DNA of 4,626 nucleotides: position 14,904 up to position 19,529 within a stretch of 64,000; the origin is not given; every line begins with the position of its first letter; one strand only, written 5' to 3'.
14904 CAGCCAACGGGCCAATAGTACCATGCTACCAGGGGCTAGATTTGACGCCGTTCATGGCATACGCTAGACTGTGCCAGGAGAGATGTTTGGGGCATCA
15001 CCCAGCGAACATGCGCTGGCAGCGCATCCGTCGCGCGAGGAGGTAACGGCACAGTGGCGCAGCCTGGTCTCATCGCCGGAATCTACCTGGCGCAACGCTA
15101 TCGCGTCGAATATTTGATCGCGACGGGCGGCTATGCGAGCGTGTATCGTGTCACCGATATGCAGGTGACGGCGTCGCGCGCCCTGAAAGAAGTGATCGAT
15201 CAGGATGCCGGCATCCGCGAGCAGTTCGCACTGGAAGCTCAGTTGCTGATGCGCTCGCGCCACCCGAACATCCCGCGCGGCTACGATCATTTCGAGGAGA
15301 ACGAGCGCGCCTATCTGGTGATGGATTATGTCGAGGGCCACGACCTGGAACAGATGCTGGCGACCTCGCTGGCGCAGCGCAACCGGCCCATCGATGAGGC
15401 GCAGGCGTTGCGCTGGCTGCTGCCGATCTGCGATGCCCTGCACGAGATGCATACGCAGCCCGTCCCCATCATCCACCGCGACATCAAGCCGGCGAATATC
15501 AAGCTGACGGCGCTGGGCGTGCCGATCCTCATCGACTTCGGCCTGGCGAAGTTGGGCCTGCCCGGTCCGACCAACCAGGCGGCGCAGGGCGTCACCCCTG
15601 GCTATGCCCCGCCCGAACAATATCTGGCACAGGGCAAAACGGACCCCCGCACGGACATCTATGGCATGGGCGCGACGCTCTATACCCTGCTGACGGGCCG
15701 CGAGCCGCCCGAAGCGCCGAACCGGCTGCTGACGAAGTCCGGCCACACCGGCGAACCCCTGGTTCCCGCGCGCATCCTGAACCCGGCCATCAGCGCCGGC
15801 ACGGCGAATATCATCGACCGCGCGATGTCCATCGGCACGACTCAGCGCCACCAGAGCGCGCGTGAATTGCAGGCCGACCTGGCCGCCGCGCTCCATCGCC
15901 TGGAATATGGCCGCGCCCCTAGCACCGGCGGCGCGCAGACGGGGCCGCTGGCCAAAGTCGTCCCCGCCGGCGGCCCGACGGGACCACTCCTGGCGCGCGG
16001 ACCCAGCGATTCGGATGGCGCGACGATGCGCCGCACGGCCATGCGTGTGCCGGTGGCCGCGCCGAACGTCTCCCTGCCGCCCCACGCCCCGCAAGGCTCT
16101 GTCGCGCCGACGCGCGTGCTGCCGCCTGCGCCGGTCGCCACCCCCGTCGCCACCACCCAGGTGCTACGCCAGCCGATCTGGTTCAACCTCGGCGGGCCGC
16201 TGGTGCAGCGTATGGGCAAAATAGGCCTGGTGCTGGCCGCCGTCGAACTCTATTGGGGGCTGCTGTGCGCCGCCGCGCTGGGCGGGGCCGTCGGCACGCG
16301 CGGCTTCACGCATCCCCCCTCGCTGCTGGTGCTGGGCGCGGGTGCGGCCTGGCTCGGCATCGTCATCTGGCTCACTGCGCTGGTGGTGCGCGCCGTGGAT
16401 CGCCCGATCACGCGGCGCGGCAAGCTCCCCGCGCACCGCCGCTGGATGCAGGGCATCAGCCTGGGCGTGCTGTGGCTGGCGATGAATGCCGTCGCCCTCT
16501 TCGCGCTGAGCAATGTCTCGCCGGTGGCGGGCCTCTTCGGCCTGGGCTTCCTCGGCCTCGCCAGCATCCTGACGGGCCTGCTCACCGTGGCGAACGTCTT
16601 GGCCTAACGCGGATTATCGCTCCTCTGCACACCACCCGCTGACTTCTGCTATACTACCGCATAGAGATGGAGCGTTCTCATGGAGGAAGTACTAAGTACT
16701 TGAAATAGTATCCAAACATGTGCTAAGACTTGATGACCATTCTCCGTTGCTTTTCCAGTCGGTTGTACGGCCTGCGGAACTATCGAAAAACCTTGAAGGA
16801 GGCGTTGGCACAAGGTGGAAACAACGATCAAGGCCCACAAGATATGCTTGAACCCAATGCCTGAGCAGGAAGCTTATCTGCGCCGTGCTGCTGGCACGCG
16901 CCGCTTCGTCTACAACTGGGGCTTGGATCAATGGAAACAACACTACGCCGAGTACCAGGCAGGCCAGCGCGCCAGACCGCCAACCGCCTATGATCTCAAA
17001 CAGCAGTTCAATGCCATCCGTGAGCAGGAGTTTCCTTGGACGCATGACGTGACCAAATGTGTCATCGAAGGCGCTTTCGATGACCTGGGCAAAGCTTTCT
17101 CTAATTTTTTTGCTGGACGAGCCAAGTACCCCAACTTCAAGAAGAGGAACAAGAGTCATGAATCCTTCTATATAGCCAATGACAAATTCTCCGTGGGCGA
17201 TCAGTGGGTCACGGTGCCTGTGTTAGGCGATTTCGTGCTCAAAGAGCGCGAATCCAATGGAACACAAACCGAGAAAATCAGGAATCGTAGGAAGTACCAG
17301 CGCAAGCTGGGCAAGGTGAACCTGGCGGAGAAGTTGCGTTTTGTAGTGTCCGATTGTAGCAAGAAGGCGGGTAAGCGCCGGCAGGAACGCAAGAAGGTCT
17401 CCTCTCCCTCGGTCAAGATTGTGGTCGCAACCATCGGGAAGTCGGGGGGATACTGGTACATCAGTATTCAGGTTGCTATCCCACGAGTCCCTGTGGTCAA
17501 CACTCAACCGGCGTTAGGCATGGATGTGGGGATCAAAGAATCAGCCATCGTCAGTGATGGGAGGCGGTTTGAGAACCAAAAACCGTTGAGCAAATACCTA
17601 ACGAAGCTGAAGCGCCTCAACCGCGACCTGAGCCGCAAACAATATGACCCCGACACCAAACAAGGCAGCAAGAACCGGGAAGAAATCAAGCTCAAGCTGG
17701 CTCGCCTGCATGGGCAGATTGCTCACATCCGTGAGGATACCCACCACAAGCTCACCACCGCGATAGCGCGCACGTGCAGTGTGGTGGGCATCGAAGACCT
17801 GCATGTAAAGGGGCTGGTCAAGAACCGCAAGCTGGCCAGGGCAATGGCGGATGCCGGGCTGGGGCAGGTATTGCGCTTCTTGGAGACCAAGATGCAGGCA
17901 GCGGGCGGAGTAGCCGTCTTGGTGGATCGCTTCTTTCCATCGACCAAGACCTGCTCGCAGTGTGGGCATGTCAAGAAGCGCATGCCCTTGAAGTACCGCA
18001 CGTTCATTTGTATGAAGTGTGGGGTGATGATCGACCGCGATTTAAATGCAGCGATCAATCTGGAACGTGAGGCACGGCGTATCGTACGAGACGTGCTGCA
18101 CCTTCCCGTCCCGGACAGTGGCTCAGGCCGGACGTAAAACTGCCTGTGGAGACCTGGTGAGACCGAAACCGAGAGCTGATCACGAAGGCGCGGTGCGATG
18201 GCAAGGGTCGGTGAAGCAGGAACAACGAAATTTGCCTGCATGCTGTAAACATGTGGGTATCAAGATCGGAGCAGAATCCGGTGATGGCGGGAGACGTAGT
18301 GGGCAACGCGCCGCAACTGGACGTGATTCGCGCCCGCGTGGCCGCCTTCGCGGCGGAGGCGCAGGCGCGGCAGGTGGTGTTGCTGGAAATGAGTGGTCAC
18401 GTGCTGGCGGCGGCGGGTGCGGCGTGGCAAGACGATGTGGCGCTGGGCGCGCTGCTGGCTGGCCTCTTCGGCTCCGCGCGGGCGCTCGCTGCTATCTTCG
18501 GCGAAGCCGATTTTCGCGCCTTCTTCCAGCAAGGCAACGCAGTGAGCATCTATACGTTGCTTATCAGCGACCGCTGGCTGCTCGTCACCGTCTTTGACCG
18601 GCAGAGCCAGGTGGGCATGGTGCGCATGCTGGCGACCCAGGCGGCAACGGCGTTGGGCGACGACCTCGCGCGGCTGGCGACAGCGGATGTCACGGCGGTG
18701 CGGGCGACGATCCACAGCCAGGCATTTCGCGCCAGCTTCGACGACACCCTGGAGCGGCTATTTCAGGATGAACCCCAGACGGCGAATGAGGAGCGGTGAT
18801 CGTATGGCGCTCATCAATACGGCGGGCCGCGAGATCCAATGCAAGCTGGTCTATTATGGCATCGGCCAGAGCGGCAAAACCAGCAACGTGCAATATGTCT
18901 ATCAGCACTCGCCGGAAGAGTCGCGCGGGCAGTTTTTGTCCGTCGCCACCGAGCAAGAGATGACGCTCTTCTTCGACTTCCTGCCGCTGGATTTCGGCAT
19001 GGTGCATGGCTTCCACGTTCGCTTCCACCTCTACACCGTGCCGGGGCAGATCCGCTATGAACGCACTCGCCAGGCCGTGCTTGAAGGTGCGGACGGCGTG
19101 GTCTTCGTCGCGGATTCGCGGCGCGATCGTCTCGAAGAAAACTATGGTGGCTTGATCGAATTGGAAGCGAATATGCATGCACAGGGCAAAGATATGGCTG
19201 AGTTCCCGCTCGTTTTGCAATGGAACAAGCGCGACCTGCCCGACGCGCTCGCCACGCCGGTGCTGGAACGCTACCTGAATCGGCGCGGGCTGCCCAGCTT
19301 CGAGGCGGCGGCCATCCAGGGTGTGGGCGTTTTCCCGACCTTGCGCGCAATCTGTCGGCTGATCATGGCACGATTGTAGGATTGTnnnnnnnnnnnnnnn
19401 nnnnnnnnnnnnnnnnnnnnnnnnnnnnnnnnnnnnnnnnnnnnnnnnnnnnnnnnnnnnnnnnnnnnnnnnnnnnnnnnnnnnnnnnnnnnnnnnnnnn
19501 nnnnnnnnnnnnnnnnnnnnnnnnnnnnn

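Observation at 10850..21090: Ten-kb signalling neighbourhood: vWA / vWA-PP2C / Zn-ribbon kinase / membrane STK, then Roadblock-MglA-DUF4388-thioesterase, split by a TnpB element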

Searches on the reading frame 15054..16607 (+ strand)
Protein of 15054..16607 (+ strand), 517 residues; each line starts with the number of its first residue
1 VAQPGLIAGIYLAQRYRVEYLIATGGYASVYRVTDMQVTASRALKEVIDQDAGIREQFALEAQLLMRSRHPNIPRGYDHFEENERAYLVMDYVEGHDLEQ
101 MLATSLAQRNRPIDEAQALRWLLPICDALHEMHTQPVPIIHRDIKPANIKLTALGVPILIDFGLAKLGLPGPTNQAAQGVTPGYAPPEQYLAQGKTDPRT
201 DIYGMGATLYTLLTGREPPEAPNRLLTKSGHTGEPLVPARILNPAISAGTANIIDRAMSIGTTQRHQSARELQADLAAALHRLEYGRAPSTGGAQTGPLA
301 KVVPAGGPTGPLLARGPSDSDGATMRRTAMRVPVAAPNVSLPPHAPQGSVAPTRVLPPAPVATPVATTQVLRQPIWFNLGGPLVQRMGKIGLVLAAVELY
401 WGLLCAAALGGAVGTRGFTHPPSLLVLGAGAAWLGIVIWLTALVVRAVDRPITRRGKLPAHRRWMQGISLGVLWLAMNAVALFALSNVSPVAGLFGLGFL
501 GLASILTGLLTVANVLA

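Call 3: search_protein_families(library=pfam, proteins=[window:15054-16607:+], max_evalue=0.01)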
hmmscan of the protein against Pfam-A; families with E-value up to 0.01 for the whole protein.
window:15054-16607:+ (517 aa): 3 families
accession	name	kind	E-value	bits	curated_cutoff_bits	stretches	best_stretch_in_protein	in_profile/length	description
PF00069.31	Pkinase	-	8.4e-35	120.9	31.7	1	17-224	2-202/263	Protein kinase domain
PF07714.23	PK_Tyr_Ser-Thr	-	8.9e-18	65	23.1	1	22-219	7-205/258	Protein tyrosine and serine/threonine kinase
PF01636.29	APH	-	7e-07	29.7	23.2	1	116-170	152-202/239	Phosphotransferase enzyme family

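Call 21: search_protein_families(library=padloc, proteins=[window:15054-16607:+], max_evalue=0.001)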
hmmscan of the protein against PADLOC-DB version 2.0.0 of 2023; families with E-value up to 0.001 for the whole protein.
window:15054-16607:+ (517 aa): 33 families (the best 25 are shown)
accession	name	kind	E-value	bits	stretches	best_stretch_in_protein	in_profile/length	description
PDLC04042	PD-T4-6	-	8.5e-58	194.3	1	12-284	7-277/292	-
PDLC04138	mad6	-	2.4e-51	173.4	1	13-277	50-311/659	mads_6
PDLC04054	PD-T4-6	-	4.1e-48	162.6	1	15-348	11-335/347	-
PDLC04047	PD-T4-6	-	1.3e-46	157.2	1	12-282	8-275/327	-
PDLC04043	PD-T4-6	-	3.3e-45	153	1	14-296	15-291/452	-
PDLC04053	PD-T4-6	-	4.8e-45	152.4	1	14-287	9-279/311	-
PDLC04060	PD-T4-6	-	4.2e-44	149.2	1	8-279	2-269/486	-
PDLC04061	PD-T4-6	-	8e-44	149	1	10-309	12-312/510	-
PDLC04044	PD-T4-6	-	5.4e-42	142.2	1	10-279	28-292/372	-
PDLC04051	PD-T4-6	-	2.9e-39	133.3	1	11-277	29-292/476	-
PDLC04057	PD-T4-6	-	5e-39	132.6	1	9-281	3-272/443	-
PDLC04055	PD-T4-6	-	1.3e-37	127.7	1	11-290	67-346/496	-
PDLC04052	PD-T4-6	-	1e-36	125.2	1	11-299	6-297/496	-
PDLC04041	PD-T4-6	-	1.7e-35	121.1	1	12-294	26-294/443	-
PDLC04040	PD-T4-6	-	9.2e-35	118.4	1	22-334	2-320/547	-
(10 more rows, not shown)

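Call 22: search_protein_families(library=ncbifam, proteins=[window:15054-16607:+], max_evalue=0.001)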
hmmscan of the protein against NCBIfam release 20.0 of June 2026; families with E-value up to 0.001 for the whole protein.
window:15054-16607:+ (517 aa): 13 families
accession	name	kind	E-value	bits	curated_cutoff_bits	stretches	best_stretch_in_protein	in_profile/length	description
NF033483.0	PknB_PASTA_kin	equivalog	2.1e-50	172.3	450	1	10-283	3-272/563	Stk1 family PASTA domain-containing Ser/Thr kinase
NF047741.1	antiphage_MADS6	equivalog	2.7e-42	145.1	460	2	100-289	283-470/612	methylation-associated defense system protein kinase MAD6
NF038150.1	lanthi_synth_IV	equivalog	1.3e-33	116.4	650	1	10-282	185-459/851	class IV lanthionine synthetase LanL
NF052427.1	StpK7MSMEG_1200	equivalog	1.6e-30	106.2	900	1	15-282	8-271/601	serine/threonine protein kinase StpK7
NF009651.0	PRK13184.1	equivalog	5.8e-18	64.3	839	1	14-280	2-291/932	serine/threonine-protein kinase PknD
NF033442.0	BREX_PglW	equivalog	5.6e-17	60.8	990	2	9-167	507-662/1391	BREX system serine/threonine kinase PglW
TIGR03903.1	TOMM_kin_cyc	equivalog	8.5e-15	53.7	705.75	1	48-217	15-187/1267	TOMM system kinase/cyclase fusion protein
NF038151.1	lanthi_synth_III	equivalog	9.5e-12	44.1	575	1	61-214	273-424/833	class III lanthionine synthetase LanKC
NF043056.1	T4SS_LegK1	equivalog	3.6e-11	42.3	550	1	50-209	117-280/516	Dot/Icm T4SS effector kinase LegK1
NF053615.1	SerThrKinAfsKStmc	equivalog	5.1e-09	35.3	1300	1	112-279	108-267/809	protein serine/threonine kinase AfsK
TIGR03724.2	arch_bud32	equivalog_domain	4.7e-07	29.5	125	1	55-166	37-132/193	KEOPS complex kinase/ATPase Bud32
NF011463.0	PRK14879.1-4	equivalog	5e-05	22.8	188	1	55-167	62-162/237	Kae1-associated kinase Bud32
NF007174.0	PRK09605.1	equivalog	9.3e-05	21.1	447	1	38-167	360-475/535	bifunctional N(6)-L-threonylcarbamoyladenine synthase/serine/threonine protein kinase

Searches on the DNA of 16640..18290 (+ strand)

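Call 30: search_dna_similar(query=window:16640-18290:+, collection=plasmids, mode=near, max_rows=5)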
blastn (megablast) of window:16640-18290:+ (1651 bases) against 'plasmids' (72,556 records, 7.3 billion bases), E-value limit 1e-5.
No match.

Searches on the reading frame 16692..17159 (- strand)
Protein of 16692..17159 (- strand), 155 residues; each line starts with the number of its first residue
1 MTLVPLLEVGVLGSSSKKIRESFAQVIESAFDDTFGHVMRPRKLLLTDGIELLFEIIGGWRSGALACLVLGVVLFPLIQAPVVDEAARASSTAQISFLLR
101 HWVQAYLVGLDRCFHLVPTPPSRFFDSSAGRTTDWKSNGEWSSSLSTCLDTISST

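Call 31: search_protein_families(library=pfam, proteins=[window:16692-17159:-], max_evalue=1)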
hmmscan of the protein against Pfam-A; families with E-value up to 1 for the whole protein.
window:16692-17159:- (155 aa): 0 families

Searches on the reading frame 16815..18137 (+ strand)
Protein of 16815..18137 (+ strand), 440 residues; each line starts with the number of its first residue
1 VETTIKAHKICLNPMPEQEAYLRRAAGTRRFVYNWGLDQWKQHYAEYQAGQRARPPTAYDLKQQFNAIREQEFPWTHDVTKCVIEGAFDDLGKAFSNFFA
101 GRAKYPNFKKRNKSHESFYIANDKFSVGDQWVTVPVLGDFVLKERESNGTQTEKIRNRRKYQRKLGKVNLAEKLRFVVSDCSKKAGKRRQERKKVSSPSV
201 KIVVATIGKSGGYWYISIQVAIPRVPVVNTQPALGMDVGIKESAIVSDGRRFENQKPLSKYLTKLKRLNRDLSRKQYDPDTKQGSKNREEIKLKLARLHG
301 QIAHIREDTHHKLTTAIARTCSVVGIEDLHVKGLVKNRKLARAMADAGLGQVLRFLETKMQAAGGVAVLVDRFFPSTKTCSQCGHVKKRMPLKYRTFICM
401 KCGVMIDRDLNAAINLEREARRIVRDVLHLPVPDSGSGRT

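Call 3: search_protein_families(library=pfam, proteins=[window:16815-18137:+], max_evalue=0.01)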
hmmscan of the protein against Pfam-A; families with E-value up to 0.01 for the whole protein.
window:16815-18137:+ (440 aa): 3 families
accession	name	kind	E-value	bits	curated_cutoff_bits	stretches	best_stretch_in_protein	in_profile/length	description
PF01385.25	OrfB_IS605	-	1.8e-20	73.8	30.5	1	218-337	2-119/120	Probable transposase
PF07282.18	Cas12f1-like_TNB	-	2.3e-18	66.6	26.3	1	350-416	2-60/60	Cas12f1-like, TNB domain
PF12323.14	HTH_OrfB_IS605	-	7.6e-15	54.6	21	1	1-47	1-45/47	Helix-turn-helix domain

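Call 21: search_protein_families(library=padloc, proteins=[window:16815-18137:+], max_evalue=0.001)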
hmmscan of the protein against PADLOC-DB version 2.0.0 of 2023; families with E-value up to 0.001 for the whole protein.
window:16815-18137:+ (440 aa): 17 families
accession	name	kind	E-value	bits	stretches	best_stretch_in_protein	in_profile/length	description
PDLC00933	Cas12u4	-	1.1e-65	220.4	1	2-423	23-440/488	Cas12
PDLC01700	Cas12f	-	1.3e-65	220.1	2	192-422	183-426/458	CAS-V-F; effector__SPE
PDLC01691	Cas12f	-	3.8e-48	163.1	1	6-421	3-330/332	CAS-V-F; effector__SPE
PDLC00931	Cas12u2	-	1.1e-41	141.7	2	67-337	118-334/445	Cas12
PDLC01674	Cas12f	-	7.4e-39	131.9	1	213-420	158-358/389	CAS-V-F; effector__SPE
PDLC01678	Cas12f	-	7.4e-39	131.9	1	213-420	158-358/389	Cas14c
PDLC01039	Csx1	-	1.2e-37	128.2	1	22-417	20-308/315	found elsewhere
PDLC01698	Cas12f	-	1.1e-35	121.7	3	199-337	191-321/411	CAS-V-F; effector__SPE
PDLC01699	Cas12f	-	6.1e-21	73.2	1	16-422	17-393/399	CAS-V-F; effector__SPE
PDLC00932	Cas12u3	-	7.2e-20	69.7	1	83-424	89-392/398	Cas12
PDLC01690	Cas12f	-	4.5e-11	40.6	1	181-413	157-389/440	CAS-V-F; effector__SPE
PDLC00930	Cas12u1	-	4.8e-10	36.9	1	296-420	402-530/533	Cas12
PDLC01692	Cas12f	-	3.2e-09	34.1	1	297-420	401-529/532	CAS-V-F; effector__SPE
PDLC01673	Cas12f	-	5.9e-07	26.8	1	224-416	302-496/507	CAS-V-F; effector__SPE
PDLC01672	Cas12f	-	1.2e-06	25.8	1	214-417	260-475/486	CAS-V-F; effector__SPE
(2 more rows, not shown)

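Call 22: search_protein_families(library=ncbifam, proteins=[window:16815-18137:+], max_evalue=0.001)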
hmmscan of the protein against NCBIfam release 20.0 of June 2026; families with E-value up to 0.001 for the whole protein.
window:16815-18137:+ (440 aa): 6 families
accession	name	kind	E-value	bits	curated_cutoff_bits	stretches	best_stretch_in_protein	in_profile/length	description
NF040570.1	guided_TnpB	subfamily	1.7e-80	271.2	100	1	10-418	3-388/389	RNA-guided endonuclease TnpB family protein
NF038281.1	IS200_TnpB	exception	1.7e-78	264.2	425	2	199-420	142-359/360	IS200/IS605 family element RNA-guided endonuclease TnpB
NF038280.1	IS607_TnpB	exception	8.3e-69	232.6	350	2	188-419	157-391/431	IS607 family element RNA-guided endonuclease TnpB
NF038192.1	V_cas_c2c8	exception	5.1e-28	98.4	350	2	193-337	229-385/457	type V CRISPR-associated protein C2c8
NF049972.1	CRISPR_Cas12f2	exception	2.8e-10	39.6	450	1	214-416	309-515/524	type V CRISPR-associated effector Cas12f2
TIGR01766.2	TIGR01766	domain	6.7e-05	23.3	32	1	305-376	4-82/82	IS200/IS605 family accessory protein TnpB-related protein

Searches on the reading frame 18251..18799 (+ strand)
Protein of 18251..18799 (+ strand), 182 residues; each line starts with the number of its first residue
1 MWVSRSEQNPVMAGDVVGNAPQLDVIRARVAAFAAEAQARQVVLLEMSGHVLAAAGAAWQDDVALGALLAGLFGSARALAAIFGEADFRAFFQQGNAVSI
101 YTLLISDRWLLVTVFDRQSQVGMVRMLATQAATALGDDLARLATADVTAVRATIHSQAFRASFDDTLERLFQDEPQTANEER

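Call 3: search_protein_families(library=pfam, proteins=[window:18251-18799:+], max_evalue=0.01)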
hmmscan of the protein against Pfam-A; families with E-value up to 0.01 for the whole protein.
window:18251-18799:+ (182 aa): 1 family
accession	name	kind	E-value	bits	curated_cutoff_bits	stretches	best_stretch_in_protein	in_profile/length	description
PF03259.23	Robl_LC7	-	5.3e-06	26.5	23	1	33-114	9-90/91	Roadblock/LC7 domain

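Call 21: search_protein_families(library=padloc, proteins=[window:18284-18799:+], max_evalue=0.001)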
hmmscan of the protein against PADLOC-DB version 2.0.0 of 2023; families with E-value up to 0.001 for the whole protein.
window:18284-18799:+ (171 aa): 0 families

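Call 22: search_protein_families(library=ncbifam, proteins=[window:18284-18799:+], max_evalue=0.001)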
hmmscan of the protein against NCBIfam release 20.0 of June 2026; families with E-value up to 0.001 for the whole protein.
window:18284-18799:+ (171 aa): 1 family
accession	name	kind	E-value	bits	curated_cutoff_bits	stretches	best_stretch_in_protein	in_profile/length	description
NF052242.1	GTPaseActivMglBThm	equivalog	6.8e-14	52.2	200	1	18-139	19-144/161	GTPase-activating protein MglB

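Call 52: search_solved_structures(query=window:18284-18796:+, max_evalue=0.1, show_alignments=1)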
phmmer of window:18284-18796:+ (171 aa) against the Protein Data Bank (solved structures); distinct sequences matched with E-value up to 0.1: 9.
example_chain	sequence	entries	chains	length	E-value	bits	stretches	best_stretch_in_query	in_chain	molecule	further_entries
6izw_B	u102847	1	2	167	1.2e-12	51.3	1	20-162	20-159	Gliding motility protein MglB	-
6h5b_B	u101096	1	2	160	2.4e-12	50.4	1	20-160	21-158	MglB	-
6hjm_A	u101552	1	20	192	4.5e-12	49.5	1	20-160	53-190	MglB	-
1j3w_A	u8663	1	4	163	6.8e-10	42.4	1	24-154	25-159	Giding protein-mglB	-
3t1r_A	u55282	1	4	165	1.8e-09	41.1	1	24-155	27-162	Gliding protein MglB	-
3t1s_A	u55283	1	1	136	4.5e-09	39.8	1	24-125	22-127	Gliding protein MglB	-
3t1x_A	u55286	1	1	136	6.5e-09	39.3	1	24-125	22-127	Gliding protein MglB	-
3t12_B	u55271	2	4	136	9.1e-09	38.8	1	24-125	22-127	Gliding protein MglB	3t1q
5apz_A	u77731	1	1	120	0.071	16.4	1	99-155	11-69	GENERAL CONTROL PROTEIN GCN4, NOR1 TCAR0761, GENERAL CONTROL PROTEIN GCN4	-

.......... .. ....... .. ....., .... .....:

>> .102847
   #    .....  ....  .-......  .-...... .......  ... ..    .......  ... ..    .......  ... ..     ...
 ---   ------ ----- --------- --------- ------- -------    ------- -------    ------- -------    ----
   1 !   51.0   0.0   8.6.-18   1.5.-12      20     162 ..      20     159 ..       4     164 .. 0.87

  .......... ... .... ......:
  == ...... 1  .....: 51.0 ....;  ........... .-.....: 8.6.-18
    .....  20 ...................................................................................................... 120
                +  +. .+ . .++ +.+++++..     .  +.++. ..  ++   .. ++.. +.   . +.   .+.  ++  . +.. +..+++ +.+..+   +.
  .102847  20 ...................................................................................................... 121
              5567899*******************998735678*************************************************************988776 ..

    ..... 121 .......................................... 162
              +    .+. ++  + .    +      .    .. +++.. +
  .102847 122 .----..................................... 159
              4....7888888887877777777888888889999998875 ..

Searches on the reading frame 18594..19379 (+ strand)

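Call 3: search_protein_families(library=pfam, proteins=[window:18594-19379:+], max_evalue=0.01)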
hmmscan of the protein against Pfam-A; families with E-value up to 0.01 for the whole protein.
window:18594-19379:+ (261 aa): 3 families
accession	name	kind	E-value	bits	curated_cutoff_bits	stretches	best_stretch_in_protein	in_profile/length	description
PF00025.27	Arf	-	1.4e-05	25.1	22.3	1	140-232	56-144/174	ADP-ribosylation factor family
PF08477.19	Roc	-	0.0068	17.1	27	0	84-180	1-94/119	Ras of Complex, Roc, domain of DAPkinase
PF00071.28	Ras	-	0.0071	16.4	21.6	0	119-256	26-159/162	Ras family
